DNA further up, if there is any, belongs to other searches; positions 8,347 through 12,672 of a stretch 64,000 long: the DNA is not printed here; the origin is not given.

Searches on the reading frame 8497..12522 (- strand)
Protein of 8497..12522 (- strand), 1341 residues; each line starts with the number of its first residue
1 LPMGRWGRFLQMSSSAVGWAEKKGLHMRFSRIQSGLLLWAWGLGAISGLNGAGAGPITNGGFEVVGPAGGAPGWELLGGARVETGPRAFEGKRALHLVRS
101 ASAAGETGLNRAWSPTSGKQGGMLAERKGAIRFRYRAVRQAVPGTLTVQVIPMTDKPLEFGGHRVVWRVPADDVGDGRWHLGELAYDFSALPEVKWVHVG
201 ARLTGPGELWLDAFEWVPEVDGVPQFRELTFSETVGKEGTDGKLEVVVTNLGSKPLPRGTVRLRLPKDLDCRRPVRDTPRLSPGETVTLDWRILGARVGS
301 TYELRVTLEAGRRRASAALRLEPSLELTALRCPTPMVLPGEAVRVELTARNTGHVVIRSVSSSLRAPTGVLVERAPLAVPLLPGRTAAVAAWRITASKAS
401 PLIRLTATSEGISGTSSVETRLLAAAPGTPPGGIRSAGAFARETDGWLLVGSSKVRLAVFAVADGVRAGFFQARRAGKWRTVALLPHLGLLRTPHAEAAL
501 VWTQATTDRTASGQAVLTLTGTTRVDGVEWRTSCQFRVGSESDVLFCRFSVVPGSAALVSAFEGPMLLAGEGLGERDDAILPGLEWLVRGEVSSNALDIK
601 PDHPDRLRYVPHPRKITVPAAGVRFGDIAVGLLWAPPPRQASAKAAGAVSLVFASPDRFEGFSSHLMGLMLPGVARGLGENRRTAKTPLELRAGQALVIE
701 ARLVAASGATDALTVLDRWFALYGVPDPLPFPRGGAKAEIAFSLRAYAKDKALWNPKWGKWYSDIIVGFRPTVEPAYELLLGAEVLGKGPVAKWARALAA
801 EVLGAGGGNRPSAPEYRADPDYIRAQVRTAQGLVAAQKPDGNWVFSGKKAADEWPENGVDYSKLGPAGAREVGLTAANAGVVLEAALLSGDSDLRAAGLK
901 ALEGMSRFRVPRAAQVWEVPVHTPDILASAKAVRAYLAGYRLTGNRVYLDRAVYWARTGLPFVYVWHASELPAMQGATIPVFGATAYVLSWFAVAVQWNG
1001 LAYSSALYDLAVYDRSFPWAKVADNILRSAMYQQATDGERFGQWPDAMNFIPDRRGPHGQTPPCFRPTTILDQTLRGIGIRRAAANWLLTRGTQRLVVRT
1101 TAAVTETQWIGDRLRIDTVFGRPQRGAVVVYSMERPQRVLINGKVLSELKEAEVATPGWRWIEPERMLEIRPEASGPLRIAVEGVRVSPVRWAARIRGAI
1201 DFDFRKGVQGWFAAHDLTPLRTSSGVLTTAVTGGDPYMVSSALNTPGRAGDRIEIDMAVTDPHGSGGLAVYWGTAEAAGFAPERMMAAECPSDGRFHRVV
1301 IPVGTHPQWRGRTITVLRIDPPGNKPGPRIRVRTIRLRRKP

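Call 68: search_protein_families(library=pfam, proteins=[window:8497-12522:-], max_evalue=0.00001)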
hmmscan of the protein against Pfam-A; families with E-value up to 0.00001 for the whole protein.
window:8497-12522:- (1341 aa): 1 family
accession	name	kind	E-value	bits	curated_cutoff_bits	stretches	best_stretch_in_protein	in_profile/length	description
PF10633.15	NPCBM_assoc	-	6.7e-09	36.3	24.4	0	238-294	3-59/78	NPCBM-associated, NEW3 domain of alpha-galactosidase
